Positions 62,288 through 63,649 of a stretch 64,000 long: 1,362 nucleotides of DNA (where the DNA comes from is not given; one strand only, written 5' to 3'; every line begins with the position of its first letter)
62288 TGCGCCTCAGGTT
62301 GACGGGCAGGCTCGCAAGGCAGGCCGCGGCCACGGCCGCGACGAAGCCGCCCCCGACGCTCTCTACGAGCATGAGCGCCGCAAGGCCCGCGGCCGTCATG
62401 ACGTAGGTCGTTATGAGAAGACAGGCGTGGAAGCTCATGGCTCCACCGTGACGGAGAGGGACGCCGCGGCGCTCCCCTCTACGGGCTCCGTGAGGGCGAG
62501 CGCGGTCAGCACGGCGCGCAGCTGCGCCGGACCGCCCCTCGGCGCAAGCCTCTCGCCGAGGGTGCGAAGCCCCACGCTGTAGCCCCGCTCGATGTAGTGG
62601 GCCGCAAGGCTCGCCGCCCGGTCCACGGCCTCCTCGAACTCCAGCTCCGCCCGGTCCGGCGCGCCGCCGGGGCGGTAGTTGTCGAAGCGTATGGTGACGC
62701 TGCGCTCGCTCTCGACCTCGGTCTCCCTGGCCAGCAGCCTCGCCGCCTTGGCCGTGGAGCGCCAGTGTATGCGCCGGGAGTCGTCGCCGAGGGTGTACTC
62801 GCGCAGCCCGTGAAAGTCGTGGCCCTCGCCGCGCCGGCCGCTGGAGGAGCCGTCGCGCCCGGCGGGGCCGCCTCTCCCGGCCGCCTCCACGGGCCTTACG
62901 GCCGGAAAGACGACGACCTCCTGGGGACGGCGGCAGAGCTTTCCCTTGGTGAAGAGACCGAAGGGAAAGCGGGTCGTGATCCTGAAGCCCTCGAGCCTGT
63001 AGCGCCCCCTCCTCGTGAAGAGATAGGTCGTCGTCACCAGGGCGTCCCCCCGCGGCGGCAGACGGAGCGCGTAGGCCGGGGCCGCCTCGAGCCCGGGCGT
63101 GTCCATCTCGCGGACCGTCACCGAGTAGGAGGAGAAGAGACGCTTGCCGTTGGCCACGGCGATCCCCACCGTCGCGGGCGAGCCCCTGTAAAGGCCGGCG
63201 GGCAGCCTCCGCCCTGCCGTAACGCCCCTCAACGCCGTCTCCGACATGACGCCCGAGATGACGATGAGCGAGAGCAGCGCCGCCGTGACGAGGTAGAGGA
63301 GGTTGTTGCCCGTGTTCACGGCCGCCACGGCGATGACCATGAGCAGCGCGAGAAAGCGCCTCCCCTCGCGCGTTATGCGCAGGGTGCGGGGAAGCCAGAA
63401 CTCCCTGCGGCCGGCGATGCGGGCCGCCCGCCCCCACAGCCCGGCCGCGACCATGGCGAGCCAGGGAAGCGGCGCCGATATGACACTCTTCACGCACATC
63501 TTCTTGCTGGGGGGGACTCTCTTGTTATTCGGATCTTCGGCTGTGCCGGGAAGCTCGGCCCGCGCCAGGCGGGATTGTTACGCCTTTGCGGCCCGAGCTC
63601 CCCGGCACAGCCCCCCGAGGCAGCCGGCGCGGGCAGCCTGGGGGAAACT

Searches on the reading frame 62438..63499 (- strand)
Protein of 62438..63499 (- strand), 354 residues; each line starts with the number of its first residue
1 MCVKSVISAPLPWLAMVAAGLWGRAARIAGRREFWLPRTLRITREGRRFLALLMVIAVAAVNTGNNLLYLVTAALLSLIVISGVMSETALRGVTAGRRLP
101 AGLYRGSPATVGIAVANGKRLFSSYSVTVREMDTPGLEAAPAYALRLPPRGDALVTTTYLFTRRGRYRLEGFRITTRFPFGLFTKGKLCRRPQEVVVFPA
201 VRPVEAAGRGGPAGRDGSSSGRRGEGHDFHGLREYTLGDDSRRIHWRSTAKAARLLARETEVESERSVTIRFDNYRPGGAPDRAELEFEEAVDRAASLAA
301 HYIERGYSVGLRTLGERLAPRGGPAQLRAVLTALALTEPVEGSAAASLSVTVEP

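Call 53: find_encoding_contigs(protein=window:62438-63499:-, flank=10000, max_places=2)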
Protein window:62438-63499:- (354 aa): 2 contigs read that carry it; 2 places shown.
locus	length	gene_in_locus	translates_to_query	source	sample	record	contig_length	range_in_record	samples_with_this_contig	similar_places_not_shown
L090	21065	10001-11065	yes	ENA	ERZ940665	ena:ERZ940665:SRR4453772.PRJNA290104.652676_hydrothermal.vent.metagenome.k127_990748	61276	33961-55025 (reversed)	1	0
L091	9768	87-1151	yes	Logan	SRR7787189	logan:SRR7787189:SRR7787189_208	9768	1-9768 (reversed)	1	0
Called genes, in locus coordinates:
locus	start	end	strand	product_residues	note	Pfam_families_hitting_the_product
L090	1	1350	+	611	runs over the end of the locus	PF08447:PAS_3 (faint), PF00989:PAS, PF08448:PAS_4 (weak), PF13188:PAS_8, PF13426:PAS_9, PF13188:PAS_8 (weak), PF08448:PAS_4, PF00990:GGDEF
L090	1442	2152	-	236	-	PF01656:CbiA, PF13500:AAA_26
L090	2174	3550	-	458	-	PF00202:Aminotran_3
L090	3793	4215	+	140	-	PF22751:DUF488-N3a, PF22752:DUF488-N3i, PF04343:DUF488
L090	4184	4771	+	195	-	PF00484:Pro_CA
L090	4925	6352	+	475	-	PF02812:ELFV_dehydrog_N, PF00208:ELFV_dehydrog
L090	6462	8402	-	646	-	PF00330:Aconitase, PF00694:Aconitase_C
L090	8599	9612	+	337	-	PF20030:bpMoxR (weak), PF07726:AAA_3, PF07728:AAA_5, PF00004:AAA (weak), PF17863:AAA_lid_2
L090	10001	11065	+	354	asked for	PF01882:DUF58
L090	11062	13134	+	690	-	PF11992:TgpA_N, PF01841:Transglut_core, PF13559:DUF4129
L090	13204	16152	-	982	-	PF12729:4HB_MCP_1, PF00672:HAMP, PF16789:YscO-like (faint), PF00512:HisKA, PF02518:HATPase_c, PF00072:Response_reg, PF00990:GGDEF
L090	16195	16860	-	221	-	PF12728:HTH_17, PF00072:Response_reg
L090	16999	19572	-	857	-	PF02739:5_3_exonuc_N, PF01367:5_3_exonuc, PF22619:DNA_polI_exo1, PF00476:DNA_pol_A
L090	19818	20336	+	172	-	-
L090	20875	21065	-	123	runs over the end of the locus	PF08378:NERD (weak), PF02021:UPF0102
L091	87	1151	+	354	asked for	PF01882:DUF58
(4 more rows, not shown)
